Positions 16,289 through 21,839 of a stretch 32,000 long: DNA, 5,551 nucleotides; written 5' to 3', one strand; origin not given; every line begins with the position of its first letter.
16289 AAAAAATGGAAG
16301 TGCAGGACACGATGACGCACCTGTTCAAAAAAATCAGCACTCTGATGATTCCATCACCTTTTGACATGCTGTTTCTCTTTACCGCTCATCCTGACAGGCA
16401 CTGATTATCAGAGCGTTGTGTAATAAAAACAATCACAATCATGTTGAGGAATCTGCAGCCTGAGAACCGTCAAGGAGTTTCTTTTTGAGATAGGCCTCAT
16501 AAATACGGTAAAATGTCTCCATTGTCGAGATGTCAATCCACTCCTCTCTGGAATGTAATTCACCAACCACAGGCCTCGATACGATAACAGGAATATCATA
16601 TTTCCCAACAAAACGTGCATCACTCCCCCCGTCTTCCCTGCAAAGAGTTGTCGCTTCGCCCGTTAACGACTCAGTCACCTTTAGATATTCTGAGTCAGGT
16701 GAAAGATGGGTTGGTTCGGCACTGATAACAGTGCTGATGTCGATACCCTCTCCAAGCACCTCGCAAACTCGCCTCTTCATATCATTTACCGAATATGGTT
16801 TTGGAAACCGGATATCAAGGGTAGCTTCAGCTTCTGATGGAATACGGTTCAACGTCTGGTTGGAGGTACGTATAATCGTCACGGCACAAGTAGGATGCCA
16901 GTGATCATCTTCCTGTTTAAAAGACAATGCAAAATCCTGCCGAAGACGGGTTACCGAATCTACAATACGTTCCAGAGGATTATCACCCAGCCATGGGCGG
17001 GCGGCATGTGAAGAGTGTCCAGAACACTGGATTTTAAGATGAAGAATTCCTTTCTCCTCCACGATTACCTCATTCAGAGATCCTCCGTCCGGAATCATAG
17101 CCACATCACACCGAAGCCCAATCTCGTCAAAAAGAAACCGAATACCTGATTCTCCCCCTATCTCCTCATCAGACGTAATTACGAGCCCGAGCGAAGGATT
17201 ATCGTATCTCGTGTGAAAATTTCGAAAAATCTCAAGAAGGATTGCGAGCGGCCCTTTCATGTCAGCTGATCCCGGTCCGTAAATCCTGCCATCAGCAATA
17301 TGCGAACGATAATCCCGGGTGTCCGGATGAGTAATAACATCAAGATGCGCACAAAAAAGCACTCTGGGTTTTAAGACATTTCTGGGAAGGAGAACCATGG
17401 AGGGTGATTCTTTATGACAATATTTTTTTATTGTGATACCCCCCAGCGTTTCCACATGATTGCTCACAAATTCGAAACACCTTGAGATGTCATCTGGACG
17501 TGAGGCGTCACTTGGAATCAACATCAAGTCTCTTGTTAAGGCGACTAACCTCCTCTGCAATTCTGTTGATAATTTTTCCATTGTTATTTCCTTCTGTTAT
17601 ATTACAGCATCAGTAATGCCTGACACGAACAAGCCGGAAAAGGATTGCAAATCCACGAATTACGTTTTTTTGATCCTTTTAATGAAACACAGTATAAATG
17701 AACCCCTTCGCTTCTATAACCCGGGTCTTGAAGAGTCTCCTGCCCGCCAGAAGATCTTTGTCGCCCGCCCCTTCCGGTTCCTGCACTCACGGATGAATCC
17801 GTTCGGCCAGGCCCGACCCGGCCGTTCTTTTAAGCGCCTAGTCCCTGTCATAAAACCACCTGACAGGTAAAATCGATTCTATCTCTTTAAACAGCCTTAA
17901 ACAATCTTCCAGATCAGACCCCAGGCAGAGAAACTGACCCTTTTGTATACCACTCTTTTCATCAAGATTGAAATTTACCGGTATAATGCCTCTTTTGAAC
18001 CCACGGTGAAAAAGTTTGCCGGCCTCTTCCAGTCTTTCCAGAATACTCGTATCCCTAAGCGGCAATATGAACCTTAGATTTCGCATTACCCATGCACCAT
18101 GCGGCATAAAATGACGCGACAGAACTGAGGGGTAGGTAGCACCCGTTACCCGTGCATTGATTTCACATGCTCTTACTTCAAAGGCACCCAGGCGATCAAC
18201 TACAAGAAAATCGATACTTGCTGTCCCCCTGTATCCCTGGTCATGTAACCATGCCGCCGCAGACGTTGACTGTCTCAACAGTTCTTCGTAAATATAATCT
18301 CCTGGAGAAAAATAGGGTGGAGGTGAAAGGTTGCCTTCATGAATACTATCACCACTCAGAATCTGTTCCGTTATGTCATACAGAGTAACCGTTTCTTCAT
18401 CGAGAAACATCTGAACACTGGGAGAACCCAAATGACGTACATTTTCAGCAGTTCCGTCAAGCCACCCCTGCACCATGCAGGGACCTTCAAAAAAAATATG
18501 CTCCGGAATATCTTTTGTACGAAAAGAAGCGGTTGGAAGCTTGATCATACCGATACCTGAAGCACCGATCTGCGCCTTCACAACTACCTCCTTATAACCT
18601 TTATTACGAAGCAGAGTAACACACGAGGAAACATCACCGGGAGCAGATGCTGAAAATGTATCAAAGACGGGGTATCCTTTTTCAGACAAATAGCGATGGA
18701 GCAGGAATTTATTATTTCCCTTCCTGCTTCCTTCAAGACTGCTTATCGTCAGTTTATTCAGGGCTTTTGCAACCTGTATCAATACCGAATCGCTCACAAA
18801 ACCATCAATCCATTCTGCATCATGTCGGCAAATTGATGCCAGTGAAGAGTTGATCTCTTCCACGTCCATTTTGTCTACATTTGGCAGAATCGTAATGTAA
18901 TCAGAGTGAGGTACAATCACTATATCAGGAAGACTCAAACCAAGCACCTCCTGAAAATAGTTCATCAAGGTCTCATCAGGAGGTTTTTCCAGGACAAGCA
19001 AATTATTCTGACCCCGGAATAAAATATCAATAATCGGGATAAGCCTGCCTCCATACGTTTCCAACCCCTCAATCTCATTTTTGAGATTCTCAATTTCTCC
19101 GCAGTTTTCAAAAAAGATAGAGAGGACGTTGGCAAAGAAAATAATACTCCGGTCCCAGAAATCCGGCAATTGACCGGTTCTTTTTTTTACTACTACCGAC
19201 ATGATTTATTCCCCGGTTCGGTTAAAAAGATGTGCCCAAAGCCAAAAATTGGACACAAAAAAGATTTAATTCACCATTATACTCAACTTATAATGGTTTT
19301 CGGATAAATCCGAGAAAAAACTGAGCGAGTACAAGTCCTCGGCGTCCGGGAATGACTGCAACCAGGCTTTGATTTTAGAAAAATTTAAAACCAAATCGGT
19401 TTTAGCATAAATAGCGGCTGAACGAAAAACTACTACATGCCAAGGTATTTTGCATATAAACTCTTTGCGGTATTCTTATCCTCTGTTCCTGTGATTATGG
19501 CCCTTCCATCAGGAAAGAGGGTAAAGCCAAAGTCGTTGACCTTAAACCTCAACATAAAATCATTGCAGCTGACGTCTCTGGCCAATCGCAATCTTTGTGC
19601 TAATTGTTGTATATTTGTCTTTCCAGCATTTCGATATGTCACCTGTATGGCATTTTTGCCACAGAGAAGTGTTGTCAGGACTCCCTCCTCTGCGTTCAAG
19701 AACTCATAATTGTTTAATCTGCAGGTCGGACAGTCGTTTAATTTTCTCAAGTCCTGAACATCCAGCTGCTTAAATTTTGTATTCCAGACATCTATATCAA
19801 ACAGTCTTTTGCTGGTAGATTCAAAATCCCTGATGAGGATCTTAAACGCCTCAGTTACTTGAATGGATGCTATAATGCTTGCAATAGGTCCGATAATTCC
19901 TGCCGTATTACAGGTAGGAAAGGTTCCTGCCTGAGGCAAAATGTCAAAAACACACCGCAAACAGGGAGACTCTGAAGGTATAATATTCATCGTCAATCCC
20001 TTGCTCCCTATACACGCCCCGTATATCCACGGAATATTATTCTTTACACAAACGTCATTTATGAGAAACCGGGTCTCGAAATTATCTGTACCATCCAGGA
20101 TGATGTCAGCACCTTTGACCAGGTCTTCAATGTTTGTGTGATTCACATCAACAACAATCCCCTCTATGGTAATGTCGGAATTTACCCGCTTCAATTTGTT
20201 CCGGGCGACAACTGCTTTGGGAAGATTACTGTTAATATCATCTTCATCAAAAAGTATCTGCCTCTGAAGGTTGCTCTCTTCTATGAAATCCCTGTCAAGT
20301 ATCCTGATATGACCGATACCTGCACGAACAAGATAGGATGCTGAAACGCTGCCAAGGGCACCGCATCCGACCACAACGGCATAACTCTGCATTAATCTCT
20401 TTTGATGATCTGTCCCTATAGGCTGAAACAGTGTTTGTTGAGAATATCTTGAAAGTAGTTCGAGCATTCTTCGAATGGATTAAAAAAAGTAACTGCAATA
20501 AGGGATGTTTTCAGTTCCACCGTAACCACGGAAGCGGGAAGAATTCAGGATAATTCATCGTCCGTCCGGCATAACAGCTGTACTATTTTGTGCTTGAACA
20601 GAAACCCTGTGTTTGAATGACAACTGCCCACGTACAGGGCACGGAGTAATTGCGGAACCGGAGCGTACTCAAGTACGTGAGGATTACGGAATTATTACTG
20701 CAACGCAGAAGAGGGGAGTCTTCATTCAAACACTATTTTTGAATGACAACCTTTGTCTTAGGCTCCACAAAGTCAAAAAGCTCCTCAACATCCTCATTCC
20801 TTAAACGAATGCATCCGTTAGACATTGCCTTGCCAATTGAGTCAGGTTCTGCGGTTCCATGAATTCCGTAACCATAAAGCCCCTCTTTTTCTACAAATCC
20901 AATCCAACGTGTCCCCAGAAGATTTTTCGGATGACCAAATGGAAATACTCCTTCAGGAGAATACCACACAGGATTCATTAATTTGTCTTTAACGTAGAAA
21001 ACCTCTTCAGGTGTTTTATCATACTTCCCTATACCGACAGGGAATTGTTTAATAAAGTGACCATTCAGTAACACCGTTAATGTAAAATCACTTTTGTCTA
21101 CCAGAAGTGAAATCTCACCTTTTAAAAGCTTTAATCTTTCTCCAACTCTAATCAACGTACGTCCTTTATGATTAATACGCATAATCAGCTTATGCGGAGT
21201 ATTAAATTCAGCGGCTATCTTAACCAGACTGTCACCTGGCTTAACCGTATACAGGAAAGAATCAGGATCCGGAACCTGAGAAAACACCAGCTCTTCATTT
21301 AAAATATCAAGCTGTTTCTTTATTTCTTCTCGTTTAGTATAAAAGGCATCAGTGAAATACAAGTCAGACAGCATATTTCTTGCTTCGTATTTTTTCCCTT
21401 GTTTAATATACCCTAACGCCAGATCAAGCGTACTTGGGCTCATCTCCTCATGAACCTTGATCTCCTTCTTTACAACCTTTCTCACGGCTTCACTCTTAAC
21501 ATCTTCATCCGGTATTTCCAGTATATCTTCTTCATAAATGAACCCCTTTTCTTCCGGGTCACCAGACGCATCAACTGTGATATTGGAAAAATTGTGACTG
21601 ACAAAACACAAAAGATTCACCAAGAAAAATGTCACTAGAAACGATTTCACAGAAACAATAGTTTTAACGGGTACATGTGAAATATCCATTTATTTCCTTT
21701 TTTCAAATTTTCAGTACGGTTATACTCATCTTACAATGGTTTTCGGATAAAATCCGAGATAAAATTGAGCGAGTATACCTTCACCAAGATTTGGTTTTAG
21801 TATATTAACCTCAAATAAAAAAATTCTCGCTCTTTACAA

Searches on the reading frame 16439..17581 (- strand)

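Call 9: search_protein_families(library=pfam, proteins=[window:16439-17581:-], max_evalue=0.01)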
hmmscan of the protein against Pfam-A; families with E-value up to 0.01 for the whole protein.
window:16439-17581:- (380 aa): 2 families
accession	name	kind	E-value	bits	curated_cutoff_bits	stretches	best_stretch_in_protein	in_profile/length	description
PF01546.33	Peptidase_M20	-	3.3e-24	86.4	24.6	1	76-366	2-205/206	Peptidase family M20/M25/M40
PF07687.19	M20_dimer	-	5.3e-14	52.5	21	1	174-276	1-99/107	Peptidase dimerisation domain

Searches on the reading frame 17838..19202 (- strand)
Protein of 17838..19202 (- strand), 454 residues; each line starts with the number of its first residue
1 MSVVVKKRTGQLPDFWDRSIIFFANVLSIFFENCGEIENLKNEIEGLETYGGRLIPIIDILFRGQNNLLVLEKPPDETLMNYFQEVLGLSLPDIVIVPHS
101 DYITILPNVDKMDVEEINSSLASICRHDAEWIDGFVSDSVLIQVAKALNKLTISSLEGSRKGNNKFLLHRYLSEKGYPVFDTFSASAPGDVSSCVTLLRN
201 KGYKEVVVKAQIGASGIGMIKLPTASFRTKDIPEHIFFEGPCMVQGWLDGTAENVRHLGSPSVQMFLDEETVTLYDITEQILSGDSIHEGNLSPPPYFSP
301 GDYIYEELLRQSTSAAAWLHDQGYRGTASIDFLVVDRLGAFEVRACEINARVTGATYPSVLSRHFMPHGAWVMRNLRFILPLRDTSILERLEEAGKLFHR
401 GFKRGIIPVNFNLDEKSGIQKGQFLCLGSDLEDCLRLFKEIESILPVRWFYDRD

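Call 9: search_protein_families(library=pfam, proteins=[window:17838-19202:-], max_evalue=0.01)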
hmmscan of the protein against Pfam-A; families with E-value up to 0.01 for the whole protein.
window:17838-19202:- (454 aa): 0 families

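Call 30: search_protein_families(library=pfam, proteins=[window:17838-19202:-], max_evalue=1)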
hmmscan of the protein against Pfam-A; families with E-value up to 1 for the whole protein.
window:17838-19202:- (454 aa): 2 families
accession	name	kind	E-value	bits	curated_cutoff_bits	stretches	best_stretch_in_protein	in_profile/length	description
PF02655.19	ATP-grasp_3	-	0.017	15.6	23.2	1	164-354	3-159/160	ATP-grasp domain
PF18604.6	PreAtp-grasp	-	0.042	14.8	27.5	1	65-127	10-70/94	Pre ATP-grasp domain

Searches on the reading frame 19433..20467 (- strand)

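Call 10: search_protein_families(library=pfam, proteins=[window:19433-20467:-], max_evalue=0.01)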
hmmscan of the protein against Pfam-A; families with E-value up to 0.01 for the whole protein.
window:19433-20467:- (344 aa): 2 families
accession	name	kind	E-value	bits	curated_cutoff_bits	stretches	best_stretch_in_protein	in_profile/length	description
PF00899.27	ThiF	-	9.9e-75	251.2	28.1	1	8-238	1-230/238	ThiF family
PF01488.26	Shikimate_DH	-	0.0064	17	24.3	0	23-71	8-56/138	Shikimate / quinate 5-dehydrogenase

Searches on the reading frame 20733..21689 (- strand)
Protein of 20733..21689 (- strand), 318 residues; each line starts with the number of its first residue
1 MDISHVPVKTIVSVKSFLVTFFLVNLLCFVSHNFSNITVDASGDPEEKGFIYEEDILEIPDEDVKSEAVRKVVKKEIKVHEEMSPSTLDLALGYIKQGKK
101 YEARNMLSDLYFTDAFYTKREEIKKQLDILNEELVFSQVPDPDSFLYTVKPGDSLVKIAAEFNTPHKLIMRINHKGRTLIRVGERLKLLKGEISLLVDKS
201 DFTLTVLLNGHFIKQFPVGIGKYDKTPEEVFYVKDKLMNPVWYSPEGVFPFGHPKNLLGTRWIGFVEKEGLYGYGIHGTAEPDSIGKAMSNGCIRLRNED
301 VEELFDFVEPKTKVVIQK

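Call 10: search_protein_families(library=pfam, proteins=[window:20733-21689:-], max_evalue=0.01)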
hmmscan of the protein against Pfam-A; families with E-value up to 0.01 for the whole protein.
window:20733-21689:- (318 aa): 2 families
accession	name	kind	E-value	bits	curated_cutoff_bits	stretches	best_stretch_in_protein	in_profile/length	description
PF03734.19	YkuD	-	7e-23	82.3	23.4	1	195-316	4-146/146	L,D-transpeptidase catalytic domain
PF01476.26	LysM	-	4.5e-09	36.5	20.9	1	147-188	1-42/43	LysM domain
